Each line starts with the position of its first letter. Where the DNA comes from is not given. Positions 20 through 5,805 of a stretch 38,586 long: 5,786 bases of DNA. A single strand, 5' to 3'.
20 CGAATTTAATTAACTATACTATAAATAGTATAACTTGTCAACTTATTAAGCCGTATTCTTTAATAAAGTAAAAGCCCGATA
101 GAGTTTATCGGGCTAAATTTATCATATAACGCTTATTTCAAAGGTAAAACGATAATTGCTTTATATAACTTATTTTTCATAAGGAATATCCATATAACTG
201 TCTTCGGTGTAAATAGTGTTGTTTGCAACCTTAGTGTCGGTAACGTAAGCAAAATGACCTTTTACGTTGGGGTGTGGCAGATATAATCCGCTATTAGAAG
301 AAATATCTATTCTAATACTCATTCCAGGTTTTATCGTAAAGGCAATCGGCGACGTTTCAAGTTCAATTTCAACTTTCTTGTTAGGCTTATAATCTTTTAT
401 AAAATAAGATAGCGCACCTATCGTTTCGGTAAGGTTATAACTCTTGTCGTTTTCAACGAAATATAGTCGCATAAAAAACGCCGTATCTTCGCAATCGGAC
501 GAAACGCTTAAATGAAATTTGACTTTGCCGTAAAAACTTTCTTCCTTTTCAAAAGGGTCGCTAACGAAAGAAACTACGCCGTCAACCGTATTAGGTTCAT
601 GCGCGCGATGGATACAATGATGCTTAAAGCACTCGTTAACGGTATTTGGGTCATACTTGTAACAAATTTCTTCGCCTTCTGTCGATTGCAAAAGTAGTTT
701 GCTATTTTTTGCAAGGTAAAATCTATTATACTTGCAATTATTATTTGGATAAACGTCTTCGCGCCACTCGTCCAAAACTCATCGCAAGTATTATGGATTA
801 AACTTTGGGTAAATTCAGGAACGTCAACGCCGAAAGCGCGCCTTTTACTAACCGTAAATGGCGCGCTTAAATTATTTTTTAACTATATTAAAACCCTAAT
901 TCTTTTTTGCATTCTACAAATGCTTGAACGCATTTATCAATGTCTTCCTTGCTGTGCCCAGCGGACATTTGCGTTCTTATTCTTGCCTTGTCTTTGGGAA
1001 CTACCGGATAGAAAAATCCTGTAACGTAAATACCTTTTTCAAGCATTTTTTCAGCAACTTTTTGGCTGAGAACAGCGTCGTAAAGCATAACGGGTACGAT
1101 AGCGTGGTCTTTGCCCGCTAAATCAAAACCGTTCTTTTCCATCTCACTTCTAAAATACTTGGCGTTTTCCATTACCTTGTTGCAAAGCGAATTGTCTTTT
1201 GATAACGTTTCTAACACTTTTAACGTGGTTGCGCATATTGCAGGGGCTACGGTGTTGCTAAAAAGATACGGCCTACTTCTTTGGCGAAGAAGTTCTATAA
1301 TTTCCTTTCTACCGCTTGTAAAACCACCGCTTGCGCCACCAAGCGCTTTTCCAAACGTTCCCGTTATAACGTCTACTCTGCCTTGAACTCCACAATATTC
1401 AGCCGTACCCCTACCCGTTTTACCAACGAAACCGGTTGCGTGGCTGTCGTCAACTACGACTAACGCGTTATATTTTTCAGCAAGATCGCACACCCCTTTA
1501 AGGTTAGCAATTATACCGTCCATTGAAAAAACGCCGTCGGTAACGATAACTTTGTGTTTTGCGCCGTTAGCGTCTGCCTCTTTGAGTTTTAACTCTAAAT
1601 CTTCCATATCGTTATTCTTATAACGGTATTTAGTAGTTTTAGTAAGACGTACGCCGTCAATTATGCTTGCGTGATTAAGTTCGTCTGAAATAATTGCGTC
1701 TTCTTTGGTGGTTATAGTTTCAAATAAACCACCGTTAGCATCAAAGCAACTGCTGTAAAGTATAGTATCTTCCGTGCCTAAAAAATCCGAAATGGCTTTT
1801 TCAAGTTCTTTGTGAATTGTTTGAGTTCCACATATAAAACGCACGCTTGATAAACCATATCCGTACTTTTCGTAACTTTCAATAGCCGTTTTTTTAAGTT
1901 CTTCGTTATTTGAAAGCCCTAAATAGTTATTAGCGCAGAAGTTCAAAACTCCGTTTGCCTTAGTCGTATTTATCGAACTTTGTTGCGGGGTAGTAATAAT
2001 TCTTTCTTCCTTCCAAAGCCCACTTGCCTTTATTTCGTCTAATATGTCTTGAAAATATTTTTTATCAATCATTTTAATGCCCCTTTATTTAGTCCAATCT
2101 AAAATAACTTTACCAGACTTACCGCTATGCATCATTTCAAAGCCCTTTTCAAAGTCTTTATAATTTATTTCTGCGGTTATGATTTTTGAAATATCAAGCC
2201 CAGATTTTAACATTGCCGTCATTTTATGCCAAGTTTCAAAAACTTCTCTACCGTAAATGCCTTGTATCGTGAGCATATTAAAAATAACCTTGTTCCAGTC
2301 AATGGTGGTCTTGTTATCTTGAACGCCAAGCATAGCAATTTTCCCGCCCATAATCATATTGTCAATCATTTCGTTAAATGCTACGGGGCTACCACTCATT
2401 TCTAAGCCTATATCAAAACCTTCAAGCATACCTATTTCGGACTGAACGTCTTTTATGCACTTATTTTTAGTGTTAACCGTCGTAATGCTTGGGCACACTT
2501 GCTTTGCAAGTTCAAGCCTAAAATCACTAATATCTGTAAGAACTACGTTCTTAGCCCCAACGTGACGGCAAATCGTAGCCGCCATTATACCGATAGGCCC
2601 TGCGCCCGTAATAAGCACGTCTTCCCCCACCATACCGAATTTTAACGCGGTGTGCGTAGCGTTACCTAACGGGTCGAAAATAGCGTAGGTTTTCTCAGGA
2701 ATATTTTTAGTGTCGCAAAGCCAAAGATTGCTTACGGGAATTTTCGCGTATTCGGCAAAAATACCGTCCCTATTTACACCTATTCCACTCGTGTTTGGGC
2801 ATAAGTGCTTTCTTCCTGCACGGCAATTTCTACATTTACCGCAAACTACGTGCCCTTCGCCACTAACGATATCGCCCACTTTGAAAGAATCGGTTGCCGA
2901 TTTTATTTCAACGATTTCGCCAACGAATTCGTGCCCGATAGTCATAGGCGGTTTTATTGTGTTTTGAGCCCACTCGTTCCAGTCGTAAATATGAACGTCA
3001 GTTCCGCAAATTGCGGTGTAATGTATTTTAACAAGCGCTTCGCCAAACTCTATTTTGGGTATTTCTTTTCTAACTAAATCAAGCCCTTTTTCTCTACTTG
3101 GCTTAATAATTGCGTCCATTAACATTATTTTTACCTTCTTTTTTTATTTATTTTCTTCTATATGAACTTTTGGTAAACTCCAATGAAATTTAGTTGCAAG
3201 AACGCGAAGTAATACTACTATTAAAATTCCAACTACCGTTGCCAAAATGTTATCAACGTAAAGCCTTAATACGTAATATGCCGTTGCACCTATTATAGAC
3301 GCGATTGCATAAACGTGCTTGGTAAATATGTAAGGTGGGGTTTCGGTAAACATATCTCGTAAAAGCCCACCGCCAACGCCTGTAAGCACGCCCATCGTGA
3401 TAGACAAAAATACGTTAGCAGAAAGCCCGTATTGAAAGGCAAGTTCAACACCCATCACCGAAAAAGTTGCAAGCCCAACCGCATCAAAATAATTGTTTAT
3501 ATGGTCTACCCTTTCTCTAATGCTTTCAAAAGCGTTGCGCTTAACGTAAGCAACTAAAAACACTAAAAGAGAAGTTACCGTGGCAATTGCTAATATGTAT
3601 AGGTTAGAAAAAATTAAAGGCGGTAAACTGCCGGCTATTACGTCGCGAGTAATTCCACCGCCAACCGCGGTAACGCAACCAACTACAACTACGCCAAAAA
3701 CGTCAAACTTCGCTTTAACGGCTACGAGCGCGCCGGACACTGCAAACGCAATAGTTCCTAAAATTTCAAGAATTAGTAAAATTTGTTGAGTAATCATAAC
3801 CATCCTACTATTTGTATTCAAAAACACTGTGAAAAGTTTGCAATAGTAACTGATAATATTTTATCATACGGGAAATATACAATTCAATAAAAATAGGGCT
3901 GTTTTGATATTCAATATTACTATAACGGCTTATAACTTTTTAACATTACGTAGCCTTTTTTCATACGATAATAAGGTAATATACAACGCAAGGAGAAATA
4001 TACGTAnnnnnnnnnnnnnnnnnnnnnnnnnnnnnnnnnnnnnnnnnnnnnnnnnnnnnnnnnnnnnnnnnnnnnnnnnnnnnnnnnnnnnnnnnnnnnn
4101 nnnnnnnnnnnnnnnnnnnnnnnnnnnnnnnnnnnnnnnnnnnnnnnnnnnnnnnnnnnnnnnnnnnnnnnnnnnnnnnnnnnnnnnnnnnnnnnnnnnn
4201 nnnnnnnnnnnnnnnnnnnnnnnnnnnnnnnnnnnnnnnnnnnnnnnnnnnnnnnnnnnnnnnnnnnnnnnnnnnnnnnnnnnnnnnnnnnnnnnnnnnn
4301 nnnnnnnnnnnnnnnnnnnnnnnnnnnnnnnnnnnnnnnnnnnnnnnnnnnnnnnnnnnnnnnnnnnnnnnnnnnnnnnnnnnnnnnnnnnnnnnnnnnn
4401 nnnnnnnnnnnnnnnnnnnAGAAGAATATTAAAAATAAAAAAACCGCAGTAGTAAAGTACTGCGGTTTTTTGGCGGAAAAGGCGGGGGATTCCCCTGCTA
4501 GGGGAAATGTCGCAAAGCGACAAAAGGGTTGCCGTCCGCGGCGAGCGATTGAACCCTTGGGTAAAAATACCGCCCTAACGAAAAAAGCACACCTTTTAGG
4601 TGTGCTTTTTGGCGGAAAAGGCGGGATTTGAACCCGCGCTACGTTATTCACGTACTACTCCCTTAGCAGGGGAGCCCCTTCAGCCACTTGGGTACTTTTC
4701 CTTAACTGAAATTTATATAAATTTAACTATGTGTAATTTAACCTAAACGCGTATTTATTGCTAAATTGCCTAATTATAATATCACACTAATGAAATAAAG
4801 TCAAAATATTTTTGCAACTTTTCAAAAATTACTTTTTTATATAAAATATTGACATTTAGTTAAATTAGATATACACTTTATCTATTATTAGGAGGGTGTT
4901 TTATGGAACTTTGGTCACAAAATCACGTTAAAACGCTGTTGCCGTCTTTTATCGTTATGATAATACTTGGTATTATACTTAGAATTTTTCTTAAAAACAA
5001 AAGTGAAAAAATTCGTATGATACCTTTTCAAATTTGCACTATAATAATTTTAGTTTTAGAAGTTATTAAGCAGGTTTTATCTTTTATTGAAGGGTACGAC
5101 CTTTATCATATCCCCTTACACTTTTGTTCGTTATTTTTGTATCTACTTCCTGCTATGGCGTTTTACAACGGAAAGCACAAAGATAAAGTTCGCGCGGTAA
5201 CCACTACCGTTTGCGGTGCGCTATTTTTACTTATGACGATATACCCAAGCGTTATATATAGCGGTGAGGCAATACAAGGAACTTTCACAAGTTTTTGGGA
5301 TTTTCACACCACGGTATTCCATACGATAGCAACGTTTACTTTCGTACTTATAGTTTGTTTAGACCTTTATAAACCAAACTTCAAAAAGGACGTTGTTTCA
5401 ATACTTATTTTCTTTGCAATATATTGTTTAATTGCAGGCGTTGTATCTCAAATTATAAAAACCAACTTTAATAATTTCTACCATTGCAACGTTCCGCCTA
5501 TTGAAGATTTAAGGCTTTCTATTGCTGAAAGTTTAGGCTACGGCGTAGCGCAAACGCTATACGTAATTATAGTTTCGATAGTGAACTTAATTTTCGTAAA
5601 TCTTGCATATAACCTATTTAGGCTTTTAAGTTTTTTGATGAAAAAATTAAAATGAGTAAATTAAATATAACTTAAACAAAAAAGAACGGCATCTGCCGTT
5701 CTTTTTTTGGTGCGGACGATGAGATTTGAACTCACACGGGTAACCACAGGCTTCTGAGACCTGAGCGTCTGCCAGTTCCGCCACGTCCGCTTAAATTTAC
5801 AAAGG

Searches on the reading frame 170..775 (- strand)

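Call 64: search_protein_families(library=pfam, proteins=[window:170-775:-], max_evalue=0.00001)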
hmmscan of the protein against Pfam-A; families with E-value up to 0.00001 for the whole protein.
window:170-775:- (201 aa): 1 family
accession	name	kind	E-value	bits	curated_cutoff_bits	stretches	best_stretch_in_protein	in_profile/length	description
PF08530.16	PepX_C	-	1e-14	55.5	22.5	1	6-192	23-210/217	X-Pro dipeptidyl-peptidase C-terminal non-catalytic domain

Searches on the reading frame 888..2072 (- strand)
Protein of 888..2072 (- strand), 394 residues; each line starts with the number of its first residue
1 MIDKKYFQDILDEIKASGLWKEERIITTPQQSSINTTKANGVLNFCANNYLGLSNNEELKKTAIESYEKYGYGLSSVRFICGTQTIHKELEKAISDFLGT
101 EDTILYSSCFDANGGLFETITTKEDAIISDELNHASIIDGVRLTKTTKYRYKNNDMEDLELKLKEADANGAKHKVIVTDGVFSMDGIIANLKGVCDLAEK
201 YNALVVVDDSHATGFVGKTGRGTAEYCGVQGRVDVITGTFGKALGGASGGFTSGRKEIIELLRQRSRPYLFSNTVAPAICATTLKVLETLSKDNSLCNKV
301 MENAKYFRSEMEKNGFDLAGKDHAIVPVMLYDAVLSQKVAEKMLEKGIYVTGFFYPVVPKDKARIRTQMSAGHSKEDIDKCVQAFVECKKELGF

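Call 64: search_protein_families(library=pfam, proteins=[window:888-2072:-], max_evalue=0.00001)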
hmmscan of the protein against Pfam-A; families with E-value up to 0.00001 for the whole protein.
window:888-2072:- (394 aa): 3 families
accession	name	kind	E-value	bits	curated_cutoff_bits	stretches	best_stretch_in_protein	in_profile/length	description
PF00155.27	Aminotran_1_2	-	8.8e-68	229.6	19.7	1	42-385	3-361/361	Aminotransferase class I and II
PF00202.27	Aminotran_3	-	1.9e-07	30.6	30.5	1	191-385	213-399/403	Aminotransferase class-III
PF00464.25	SHMT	-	9e-07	28.3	27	1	146-350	144-356/399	Serine hydroxymethyltransferase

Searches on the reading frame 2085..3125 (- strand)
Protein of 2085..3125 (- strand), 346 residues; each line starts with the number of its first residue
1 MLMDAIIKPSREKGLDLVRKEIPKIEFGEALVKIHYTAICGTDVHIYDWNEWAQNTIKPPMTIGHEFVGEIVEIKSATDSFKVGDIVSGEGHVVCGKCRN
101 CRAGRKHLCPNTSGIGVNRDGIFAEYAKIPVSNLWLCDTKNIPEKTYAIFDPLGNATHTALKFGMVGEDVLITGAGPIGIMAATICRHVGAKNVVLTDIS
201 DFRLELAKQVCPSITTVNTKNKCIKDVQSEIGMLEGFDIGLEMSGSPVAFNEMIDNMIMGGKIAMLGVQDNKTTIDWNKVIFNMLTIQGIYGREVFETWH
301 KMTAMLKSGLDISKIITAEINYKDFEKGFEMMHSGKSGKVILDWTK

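Call 64: search_protein_families(library=pfam, proteins=[window:2085-3125:-], max_evalue=0.00001)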
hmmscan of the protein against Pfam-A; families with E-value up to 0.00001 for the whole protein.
window:2085-3125:- (346 aa): 4 families
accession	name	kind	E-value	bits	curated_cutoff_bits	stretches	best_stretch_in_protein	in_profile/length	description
PF08240.17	ADH_N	-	2.2e-27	95.7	23.5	1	28-135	3-100/104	Alcohol dehydrogenase GroES-like domain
PF00107.32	ADH_zinc_N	-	7.3e-20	71.7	31.8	1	177-307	1-128/129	Zinc-binding dehydrogenase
PF16912.11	Glu_dehyd_C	-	5.5e-08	33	34.9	1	158-333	22-202/211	Glucose dehydrogenase C-terminus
PF16884.10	ADH_N_2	-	8.5e-06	26.1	31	0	13-91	16-92/108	N-terminal domain of oxidoreductase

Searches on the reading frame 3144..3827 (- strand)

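Call 64: search_protein_families(library=pfam, proteins=[window:3144-3827:-], max_evalue=0.00001)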
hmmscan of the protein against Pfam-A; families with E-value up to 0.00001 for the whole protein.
window:3144-3827:- (227 aa): 1 family
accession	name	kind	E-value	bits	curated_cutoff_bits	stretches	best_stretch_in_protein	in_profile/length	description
PF03458.18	Gly_transporter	-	2.8e-41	139.7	23.5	2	19-92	2-76/78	Glycine transporter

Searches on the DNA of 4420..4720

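Call 109: search_rna_families(source=window, start=4420, end=4720, threshold=evalue, max_evalue=1)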
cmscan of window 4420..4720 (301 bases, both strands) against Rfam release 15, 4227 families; matches with E-value up to 1: 14.
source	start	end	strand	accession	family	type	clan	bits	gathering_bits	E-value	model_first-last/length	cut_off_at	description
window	4613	4701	-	RF00005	tRNA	Gene; tRNA;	CL00001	58.5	29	2.2e-12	1-71/71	no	tRNA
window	4577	4687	-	RF02435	SpF41_sRNA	Gene; sRNA;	-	38.5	52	7.8e-05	1-105/105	no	Streptococcus sRNA SpF41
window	4613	4666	+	RF04351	Plastid-psbl-rps4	Cis-reg;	-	31.8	68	4.4e-05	1-53/53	no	Plastid-psbl-rps4 3UTR RNA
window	4435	4610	+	RF02343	ar9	Gene; sRNA;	-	27.3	45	0.01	1-149/149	no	Alphaproteobacterial sRNA ar9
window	4435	4520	+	RF00516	ylbH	Cis-reg; leader;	-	20.9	50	0.019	1-122/122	no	ylbH leader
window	4435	4495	-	RF02676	Esr41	Gene; sRNA;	-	20.5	102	0.098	1-74/74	no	Enterohemorrhagic E. coli sRNA 41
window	4435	4508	-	RF00021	Spot_42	Gene; sRNA;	-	20.1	80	0.11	1-115/115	no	Spot 42 RNA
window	4420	4472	+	RF02057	STnc40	Gene; sRNA;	-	20.1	45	0.36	20-70/70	5'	Salmonella enterica sRNA STnc40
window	4568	4614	+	RF02054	STnc420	Gene; sRNA;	-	19.8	70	0.19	1-58/58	no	Salmonella enterica sRNA STnc420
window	4560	4665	-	RF02553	YrlA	Gene; sRNA;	-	18.7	69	0.17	1-114/114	no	Y RNA-like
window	4565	4628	-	RF00700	mir-375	Gene; miRNA;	-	18.2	46.7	0.11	1-67/67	no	mir-375 microRNA precursor family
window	4424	4606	+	RF02861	IR_84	Gene; sRNA;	-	17.9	51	0.77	1-186/186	no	Neisseria sRNA 84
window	4460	4521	+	RF01550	TB8Cs3H1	Gene; snRNA; snoRNA; HACA-box;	-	16.8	45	0.36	1-63/63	no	Trypanosomatid snoRNA TB8Cs3H1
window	4565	4707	-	RF02223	sX4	Gene; sRNA;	-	14.1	70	0.82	1-167/167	no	Proteobacterial sRNA sX4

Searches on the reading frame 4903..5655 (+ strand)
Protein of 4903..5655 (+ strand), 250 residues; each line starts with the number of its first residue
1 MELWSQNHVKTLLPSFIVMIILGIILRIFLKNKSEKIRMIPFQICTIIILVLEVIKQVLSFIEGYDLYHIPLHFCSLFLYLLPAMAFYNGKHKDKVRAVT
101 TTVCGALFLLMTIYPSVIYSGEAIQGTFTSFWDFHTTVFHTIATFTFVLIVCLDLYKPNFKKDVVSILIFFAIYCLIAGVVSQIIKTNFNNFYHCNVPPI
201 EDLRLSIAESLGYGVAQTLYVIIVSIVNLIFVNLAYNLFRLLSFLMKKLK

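Call 64: search_protein_families(library=pfam, proteins=[window:4903-5655:+], max_evalue=0.00001)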
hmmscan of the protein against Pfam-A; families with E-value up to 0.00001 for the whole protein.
window:4903-5655:+ (250 aa): 1 family
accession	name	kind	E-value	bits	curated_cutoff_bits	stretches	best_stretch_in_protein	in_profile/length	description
PF14808.11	TMEM164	-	4e-13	49.8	25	1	4-227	2-208/217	TMEM164 family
